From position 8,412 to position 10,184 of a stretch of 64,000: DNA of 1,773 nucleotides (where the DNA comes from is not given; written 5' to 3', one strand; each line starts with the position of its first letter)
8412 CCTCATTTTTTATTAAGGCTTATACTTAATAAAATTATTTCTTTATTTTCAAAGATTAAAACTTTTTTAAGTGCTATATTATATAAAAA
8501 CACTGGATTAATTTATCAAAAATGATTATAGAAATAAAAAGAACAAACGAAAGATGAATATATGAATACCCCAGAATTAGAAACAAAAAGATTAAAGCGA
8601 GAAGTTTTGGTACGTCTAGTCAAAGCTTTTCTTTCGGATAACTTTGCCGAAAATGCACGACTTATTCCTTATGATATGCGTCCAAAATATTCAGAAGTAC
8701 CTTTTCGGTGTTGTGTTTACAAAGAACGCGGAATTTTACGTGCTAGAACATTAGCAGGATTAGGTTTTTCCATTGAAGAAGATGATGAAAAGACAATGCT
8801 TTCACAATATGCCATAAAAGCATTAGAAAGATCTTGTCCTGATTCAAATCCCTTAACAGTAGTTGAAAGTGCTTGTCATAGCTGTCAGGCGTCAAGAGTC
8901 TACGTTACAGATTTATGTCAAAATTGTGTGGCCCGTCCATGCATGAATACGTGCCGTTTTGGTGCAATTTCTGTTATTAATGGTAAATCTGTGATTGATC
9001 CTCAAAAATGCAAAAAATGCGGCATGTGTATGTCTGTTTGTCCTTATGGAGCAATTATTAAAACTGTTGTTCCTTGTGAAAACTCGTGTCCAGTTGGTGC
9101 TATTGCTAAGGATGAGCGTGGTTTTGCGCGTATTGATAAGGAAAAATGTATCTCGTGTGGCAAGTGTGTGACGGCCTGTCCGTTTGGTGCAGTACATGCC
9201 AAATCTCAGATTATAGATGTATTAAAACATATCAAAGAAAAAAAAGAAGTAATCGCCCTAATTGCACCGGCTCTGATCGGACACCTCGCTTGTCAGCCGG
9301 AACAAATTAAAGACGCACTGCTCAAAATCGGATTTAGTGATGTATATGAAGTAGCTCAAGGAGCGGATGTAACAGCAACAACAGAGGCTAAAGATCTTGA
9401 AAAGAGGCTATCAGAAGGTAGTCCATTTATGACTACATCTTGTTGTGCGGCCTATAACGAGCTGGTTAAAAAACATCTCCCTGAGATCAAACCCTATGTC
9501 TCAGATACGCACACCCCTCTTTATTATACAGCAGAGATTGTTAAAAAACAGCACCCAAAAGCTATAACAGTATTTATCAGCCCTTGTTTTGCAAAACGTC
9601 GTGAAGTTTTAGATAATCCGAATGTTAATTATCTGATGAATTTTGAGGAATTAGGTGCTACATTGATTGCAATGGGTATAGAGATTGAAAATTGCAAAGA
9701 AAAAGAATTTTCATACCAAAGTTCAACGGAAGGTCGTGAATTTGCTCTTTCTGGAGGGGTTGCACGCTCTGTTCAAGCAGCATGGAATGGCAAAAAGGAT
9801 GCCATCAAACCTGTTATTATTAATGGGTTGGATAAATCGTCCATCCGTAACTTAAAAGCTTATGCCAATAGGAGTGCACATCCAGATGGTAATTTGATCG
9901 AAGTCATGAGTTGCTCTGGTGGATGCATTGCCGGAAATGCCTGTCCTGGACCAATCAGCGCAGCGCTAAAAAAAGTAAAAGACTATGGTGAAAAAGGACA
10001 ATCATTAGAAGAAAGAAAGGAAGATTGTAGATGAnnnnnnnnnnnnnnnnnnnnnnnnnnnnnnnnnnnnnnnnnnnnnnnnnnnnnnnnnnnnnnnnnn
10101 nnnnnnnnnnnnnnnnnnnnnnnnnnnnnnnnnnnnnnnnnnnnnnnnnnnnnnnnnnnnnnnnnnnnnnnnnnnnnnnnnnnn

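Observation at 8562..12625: [FeFe]-hydrogenase-like Fe-S protein translationally coupled to adhE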

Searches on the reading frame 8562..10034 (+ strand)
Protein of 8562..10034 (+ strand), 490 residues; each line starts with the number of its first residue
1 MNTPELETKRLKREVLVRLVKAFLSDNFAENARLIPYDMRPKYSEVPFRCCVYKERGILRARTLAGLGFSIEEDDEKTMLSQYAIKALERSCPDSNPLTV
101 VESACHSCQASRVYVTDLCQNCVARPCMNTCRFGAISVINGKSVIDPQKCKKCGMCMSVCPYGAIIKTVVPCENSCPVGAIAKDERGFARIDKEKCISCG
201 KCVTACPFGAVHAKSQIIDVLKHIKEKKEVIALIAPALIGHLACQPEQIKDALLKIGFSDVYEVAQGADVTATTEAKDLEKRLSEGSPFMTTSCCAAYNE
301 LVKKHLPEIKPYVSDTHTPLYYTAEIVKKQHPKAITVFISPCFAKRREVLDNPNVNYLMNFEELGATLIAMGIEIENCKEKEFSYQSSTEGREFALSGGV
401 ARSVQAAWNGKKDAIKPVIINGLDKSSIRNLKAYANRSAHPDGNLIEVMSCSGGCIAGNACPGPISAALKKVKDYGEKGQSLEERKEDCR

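Call 6: search_protein_families(library=pfam, proteins=[window:8562-10034:+])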
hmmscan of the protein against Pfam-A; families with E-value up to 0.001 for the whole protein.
window:8562-10034:+ (490 aa): 14 families
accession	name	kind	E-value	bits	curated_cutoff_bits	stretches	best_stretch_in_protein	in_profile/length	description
PF02906.19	Fe_hyd_lg_C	-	1.3e-49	169.5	22.1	1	228-458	1-244/245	Iron only hydrogenase large subunit, C-terminal domain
PF00037.32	Fer4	-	1.5e-17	63.1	21.1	2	190-211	2-23/24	4Fe-4S binding domain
PF12837.12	Fer4_6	-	2.1e-17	62.5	25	2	188-210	1-23/24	4Fe-4S binding domain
PF25160.1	LdpA_Fe-S-bd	-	5.9e-13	48.8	27.6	2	171-216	8-48/49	LdpA Fe-S cluster-binding domain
PF13237.11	Fer4_10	-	2e-11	44.1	25.5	2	144-207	3-53/53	4Fe-4S dicluster domain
PF12838.12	Fer4_7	-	1.8e-10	41.6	27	2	172-210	8-52/52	4Fe-4S dicluster domain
PF13247.11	Fer4_11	-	2.8e-09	37.5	26.2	2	113-166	4-60/100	4Fe-4S dicluster domain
PF13187.11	Fer4_9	-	6.2e-09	36.2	27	2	172-210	8-51/52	4Fe-4S dicluster domain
PF12797.12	Fer4_2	-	7.4e-09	35.4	24.5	2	190-208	4-22/22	4Fe-4S binding domain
PF13484.11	Fer4_16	-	6.2e-07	30.5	30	1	195-226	1-32/66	4Fe-4S double cluster binding domain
PF14697.11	Fer4_21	-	2.2e-05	24.9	35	1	189-213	1-25/59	4Fe-4S dicluster domain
PF12800.12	Fer4_4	-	2.5e-05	24.7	24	1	194-209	2-17/17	4Fe-4S binding domain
PF13459.11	Fer4_15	-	0.00038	21.5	22.4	0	190-207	2-19/66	4Fe-4S single cluster domain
PF13183.11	Fer4_8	-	0.00061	20.7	27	0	194-220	3-29/68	4Fe-4S dicluster domain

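Call 7: search_protein_families(library=ncbifam, proteins=[window:8562-10034:+])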
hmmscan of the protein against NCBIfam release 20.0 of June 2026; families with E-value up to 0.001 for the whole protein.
window:8562-10034:+ (490 aa): 70 families (the best 25 are shown)
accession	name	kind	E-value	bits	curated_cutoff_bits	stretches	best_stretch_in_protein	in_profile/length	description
TIGR04105.1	FeFe_hydrog_B1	subfamily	5.5e-153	509.9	450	1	7-461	4-458/462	monomeric [FeFe] hydrogenase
TIGR02512.1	FeFe_hydrog_A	subfamily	1.1e-38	133.2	405.95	1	144-404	3-293/375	[FeFe] hydrogenase, group A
NF040763.1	FeFe_hydrog_A6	exception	1.4e-29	103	765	1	104-401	96-424/571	NADH-dependent [FeFe] hydrogenase, group A6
NF040762.1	Hydr_FeFe_Clost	exception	4.6e-28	98.2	900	1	144-433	140-452/572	ferredoxin hydrogenase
NF058577.1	FdxA_fam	equivalog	2.1e-15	56.6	65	2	172-210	15-52/52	4Fe-4S ferredoxin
NF007658.0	PRK10330.1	equivalog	2.3e-14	53.3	260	2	170-214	64-107/181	electron transport protein HydN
NF041715.1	arsenate_red_ArrB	equivalog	7.3e-13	48.6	450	1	171-216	64-109/233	arsenate respiratory reductase iron-sulfur subunit ArrB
NF045874.1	Vhu_polyferre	exception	2.6e-12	46.2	600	2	112-166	123-175/381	F420-non-reducing hydrogenase associated-polyferredoxin VhuB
NF005503.0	PRK07118.1-2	equivalog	8.5e-12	44.9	252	2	172-229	146-202/292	RnfABCDGE type electron transport complex subunit B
TIGR02951.1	DMSO_dmsB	equivalog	1.4e-11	44.7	214.1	1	171-221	71-122/161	DMSO/selenate family reductase complex B subunit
NF045992.1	CircClkLdpA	equivalog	2.2e-11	43.5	450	1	170-220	111-161/360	circadian clock protein LdpA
NF009408.0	PRK12769.1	equivalog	2.6e-11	42.4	1003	2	170-219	62-110/659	formate-dependent uric acid utilization protein AegA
NF045797.1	DsrO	equivalog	4.1e-11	42.8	200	1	170-211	109-150/235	sulfate reduction electron transfer complex DsrMKJOP subunit DsrO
NF007382.0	PRK09898.1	equivalog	4.3e-11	42.7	213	2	172-210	131-170/208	ferredoxin-like protein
NF005504.0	PRK07118.1-3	equivalog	6.1e-11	42.2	437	2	119-172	221-272/293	Fe-S cluster domain-containing protein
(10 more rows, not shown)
